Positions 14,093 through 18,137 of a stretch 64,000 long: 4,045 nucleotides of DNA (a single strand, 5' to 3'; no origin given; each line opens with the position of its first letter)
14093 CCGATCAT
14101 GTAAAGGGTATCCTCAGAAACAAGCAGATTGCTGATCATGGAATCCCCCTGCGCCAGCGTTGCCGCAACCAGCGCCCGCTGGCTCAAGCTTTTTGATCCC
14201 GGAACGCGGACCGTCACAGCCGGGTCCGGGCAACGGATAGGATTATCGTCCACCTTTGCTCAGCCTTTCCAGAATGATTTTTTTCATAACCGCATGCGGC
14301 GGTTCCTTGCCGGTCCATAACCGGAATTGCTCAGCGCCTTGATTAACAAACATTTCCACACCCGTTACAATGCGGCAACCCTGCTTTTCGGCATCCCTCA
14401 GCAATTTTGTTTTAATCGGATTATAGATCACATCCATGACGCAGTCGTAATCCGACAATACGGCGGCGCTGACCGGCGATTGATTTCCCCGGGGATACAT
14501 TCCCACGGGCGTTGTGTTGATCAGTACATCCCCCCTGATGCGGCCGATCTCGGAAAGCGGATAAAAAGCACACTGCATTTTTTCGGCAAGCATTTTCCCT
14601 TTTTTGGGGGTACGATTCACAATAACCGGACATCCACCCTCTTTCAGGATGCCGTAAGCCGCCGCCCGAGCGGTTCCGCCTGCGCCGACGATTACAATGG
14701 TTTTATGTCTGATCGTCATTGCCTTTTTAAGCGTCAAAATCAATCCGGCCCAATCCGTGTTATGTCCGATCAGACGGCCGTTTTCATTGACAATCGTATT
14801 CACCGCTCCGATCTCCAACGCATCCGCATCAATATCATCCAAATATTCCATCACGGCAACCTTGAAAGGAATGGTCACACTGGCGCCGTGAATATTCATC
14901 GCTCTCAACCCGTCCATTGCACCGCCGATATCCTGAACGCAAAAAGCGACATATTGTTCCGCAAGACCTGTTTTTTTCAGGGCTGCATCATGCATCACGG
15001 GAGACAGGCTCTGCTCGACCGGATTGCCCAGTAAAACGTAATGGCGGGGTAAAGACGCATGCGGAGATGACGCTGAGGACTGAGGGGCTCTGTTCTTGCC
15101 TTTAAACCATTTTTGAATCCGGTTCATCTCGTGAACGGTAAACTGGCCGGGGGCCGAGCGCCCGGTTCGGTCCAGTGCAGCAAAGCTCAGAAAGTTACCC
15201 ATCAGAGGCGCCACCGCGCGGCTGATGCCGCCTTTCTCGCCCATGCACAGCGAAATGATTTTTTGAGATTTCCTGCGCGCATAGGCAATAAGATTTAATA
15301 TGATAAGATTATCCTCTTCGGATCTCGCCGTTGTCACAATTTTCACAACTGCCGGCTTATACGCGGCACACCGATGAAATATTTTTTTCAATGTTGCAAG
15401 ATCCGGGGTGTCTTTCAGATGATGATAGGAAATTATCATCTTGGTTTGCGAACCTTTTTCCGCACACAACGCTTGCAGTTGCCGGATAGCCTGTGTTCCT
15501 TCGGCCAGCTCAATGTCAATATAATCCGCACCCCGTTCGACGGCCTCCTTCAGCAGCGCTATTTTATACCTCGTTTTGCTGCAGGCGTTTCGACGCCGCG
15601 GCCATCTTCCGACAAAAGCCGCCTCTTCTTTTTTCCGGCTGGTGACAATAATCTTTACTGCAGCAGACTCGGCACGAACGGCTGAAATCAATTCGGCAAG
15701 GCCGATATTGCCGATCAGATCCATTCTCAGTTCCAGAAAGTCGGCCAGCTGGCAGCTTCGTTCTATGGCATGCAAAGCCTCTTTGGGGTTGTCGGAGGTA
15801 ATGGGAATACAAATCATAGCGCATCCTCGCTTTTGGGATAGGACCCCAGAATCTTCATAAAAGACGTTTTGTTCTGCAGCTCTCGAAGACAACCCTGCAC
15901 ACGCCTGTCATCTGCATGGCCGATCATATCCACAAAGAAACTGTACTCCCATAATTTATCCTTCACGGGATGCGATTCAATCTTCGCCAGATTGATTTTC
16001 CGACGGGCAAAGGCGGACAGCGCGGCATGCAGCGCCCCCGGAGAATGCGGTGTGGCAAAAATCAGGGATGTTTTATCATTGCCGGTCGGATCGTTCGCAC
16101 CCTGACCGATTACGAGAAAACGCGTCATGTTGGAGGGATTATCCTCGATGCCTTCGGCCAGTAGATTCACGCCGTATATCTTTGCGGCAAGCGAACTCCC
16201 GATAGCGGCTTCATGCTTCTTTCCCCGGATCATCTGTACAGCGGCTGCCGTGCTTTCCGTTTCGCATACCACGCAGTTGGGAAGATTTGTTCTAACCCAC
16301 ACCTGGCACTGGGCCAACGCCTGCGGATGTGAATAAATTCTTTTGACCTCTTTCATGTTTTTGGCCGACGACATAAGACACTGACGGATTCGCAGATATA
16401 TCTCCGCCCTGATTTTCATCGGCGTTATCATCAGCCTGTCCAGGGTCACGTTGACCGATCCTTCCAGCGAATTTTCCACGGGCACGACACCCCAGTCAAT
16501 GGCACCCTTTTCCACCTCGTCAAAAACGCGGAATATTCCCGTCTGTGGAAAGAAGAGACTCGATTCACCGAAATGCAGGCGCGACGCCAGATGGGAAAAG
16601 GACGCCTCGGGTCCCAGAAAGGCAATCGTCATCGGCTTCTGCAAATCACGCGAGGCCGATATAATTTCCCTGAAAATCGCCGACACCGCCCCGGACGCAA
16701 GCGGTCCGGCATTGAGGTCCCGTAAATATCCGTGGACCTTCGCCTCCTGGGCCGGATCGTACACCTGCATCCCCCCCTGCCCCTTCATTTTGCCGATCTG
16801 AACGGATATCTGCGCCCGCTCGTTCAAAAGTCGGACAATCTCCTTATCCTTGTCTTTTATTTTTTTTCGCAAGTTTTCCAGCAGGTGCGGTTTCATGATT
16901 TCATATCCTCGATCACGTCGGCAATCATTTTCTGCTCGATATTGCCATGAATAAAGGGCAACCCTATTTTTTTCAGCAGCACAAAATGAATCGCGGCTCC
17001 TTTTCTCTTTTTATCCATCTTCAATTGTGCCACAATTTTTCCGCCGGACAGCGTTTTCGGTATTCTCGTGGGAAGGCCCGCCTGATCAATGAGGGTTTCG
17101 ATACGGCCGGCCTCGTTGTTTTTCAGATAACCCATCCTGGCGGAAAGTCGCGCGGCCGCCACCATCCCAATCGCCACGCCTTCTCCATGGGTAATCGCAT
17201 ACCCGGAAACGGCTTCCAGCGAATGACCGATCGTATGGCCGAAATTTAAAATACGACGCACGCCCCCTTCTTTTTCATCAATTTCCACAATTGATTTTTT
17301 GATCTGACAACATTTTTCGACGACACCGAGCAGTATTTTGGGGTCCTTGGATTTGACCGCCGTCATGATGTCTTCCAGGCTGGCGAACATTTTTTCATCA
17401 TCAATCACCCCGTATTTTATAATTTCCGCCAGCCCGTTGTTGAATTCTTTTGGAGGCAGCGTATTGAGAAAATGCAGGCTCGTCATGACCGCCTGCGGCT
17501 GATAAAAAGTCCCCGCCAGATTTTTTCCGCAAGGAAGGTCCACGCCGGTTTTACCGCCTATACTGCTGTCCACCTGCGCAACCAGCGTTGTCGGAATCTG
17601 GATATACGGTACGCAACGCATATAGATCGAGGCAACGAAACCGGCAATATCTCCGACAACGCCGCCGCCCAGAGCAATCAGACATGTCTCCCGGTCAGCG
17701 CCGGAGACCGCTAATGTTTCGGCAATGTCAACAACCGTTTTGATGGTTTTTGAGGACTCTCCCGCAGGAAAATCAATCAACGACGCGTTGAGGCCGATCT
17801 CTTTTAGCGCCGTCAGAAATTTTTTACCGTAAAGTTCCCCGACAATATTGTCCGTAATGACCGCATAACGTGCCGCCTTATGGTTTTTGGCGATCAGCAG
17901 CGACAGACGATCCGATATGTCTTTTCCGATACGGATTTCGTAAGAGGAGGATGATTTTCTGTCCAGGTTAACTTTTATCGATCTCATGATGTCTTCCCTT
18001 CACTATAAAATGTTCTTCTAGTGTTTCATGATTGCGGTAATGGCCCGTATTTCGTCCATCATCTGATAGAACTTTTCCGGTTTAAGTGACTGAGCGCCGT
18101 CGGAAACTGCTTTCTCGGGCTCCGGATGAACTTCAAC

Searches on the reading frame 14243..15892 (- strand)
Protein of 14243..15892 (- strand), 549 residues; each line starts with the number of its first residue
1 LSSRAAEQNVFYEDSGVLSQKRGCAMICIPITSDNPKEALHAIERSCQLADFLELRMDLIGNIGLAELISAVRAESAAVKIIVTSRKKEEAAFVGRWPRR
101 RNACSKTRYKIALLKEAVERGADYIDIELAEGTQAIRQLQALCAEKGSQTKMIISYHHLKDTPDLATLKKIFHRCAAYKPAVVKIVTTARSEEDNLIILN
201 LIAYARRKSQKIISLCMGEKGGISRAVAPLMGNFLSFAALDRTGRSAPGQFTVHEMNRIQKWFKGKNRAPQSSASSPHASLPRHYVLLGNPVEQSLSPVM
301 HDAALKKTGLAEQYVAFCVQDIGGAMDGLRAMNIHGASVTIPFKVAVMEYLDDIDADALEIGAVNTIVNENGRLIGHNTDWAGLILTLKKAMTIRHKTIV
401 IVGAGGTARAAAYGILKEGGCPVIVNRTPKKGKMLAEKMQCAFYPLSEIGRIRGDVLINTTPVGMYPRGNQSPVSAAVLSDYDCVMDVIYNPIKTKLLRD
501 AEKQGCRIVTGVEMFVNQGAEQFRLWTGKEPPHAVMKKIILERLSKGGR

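Call 31: search_protein_families(library=ncbifam, proteins=[window:14243-15892:-], max_evalue=0.00001)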
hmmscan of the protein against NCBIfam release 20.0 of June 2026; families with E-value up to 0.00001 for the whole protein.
window:14243-15892:- (549 aa): 19 families
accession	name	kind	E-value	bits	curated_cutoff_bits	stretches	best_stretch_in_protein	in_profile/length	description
NF001319.0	PRK00258.3-3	equivalog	4.8e-79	265.3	252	1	285-546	9-276/279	shikimate dehydrogenase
TIGR00507.1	aroE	equivalog_domain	3.9e-77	259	200.2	1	285-544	3-269/270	shikimate dehydrogenase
NF001322.0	PRK00258.3-6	equivalog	8.4e-62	209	285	1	287-544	10-267/272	shikimate dehydrogenase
NF006802.0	PRK09310.1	equivalog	1.2e-61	209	598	1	26-529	1-456/477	bifunctional 3-dehydroquinate dehydratase/shikimate dehydrogenase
NF001314.0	PRK00258.2-2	equivalog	1.2e-59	201.8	248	1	287-544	12-288/290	shikimate dehydrogenase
NF009200.0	PRK12548.1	subfamily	2.9e-58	197.5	432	2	285-413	12-143/289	shikimate dehydrogenase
NF009201.0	PRK12549.1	subfamily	1.1e-52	179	235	1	286-540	11-280/286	shikimate dehydrogenase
NF001311.0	PRK00258.1-3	equivalog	5.5e-52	176.7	235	1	286-540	9-269/279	shikimate dehydrogenase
NF001313.0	PRK00258.2-1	equivalog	3.8e-51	174.3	431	1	287-541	14-287/290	shikimate dehydrogenase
NF001312.0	PRK00258.1-4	equivalog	8.6e-51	172.9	295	1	285-544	12-282/285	shikimate dehydrogenase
NF009202.0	PRK12550.1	equivalog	8e-50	169.6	306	1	301-538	27-265/272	shikimate 5-dehydrogenase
NF001315.0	PRK00258.2-4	equivalog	5.7e-49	166.8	413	1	287-541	12-280/284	shikimate dehydrogenase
NF001316.0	PRK00258.2-5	equivalog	1.5e-46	158.8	247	1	284-539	3-256/263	shikimate dehydrogenase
NF009390.0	PRK12749.1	equivalog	2.2e-46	158.5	349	2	287-411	12-139/288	quinate/shikimate dehydrogenase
NF001310.0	PRK00258.1-2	equivalog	6.1e-45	153.5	221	1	284-536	4-268/279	shikimate dehydrogenase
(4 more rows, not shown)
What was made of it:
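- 10558..17987 (-): Rest of the controlled operon: aroB, chorismate mutase/prephenate dehydratase, aroD-aroE fusion, aroA, aroK, aroC, prephenate dehydrogenase. The genes overlap or abut. NCBIfam assignments in call 31.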

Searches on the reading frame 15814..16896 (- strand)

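Call 31: search_protein_families(library=ncbifam, proteins=[window:15814-16896:-], max_evalue=0.00001)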
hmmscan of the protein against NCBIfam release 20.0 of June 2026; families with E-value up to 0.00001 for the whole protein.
window:15814-16896:- (360 aa): 17 families
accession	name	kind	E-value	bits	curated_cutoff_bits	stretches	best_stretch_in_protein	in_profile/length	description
NF008865.0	PRK11898.1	equivalog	2.3e-87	292.7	219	1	89-355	2-278/284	prephenate dehydratase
NF008866.0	PRK11899.1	equivalog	2.1e-58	197.8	359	1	87-357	4-277/283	prephenate dehydratase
NF007910.0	PRK10622.1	equivalog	1.7e-55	188.5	577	1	6-355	7-377/386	bifunctional chorismate mutase/prephenate dehydratase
TIGR01807.1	CM_P2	equivalog_domain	5e-17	62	69.55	1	6-79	1-76/76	chorismate mutase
TIGR01801.1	CM_A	equivalog_domain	1.2e-16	60.8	106.35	1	5-87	5-87/102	chorismate mutase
NF009239.0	PRK12595.1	equivalog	1.5e-16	60.3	279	1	4-87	4-87/360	bifunctional 3-deoxy-7-phosphoheptulonate synthase/chorismate mutase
TIGR01791.2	CM_archaeal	equivalog_domain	6.7e-14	51.7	66.95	1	6-86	1-82/83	chorismate mutase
TIGR01805.1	CM_mono_grmpos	equivalog_domain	6.5e-11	42.4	71.2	1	6-86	1-81/81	chorismate mutase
NF004698.0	PRK06034.1-4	equivalog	8e-11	41.8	349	1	5-143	9-151/287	hypothetical protein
NF004925.0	PRK06285.1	equivalog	2.3e-10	40.4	77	1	5-88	8-92/99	chorismate mutase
TIGR01268.1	Phe4hydrox_tetr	equivalog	7.6e-09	34.8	704.8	1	273-356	14-97/436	phenylalanine 4-monooxygenase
NF005031.0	PRK06443.1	equivalog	2.7e-08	33.5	228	1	6-60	7-61/181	chorismate mutase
NF008400.0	PRK11199.1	equivalog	3.7e-08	32.7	273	1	6-85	5-85/374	bifunctional chorismate mutase/prephenate dehydrogenase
NF004695.0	PRK06034.1-1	equivalog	1.5e-07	31.1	311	1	6-112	13-122/267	hypothetical protein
TIGR01799.1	CM_T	equivalog_domain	4.3e-07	30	95.9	1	6-54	1-49/83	chorismate mutase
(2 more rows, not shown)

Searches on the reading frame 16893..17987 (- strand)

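Call 31: search_protein_families(library=ncbifam, proteins=[window:16893-17987:-], max_evalue=0.00001)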
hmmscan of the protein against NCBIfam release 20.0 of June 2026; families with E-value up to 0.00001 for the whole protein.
window:16893-17987:- (364 aa): 7 families
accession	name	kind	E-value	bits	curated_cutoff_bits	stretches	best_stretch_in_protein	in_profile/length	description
TIGR01357.1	aroB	equivalog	8.2e-113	377.1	305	1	16-357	1-341/344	3-dehydroquinate synthase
TIGR04425.1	P_lya_rel_AroB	hypoth_equivalog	3.6e-78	263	400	1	14-361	6-343/348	AroB-related putative sugar phosphate phospholyase (cyclizing)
NF010627.0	PRK14021.1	equivalog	4.7e-65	220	565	1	6-359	179-537/542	bifunctional shikimate kinase/3-dehydroquinate synthase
NF004852.0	PRK06203.1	equivalog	4.6e-58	197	333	1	62-363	83-392/407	3-dehydroquinate synthase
NF010556.0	PRK13951.1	equivalog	2.9e-41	141.9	560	1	43-343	190-476/492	bifunctional shikimate kinase AroK/3-dehydroquinate synthase AroB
NF002022.0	PRK00843.1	equivalog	1.9e-11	43.5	413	1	17-203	13-187/350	NAD(P)-dependent glycerol-1-phosphate dehydrogenase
NF006941.0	PRK09423.1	subfamily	4.8e-08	32.2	336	0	23-133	16-116/367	glycerol dehydrogenase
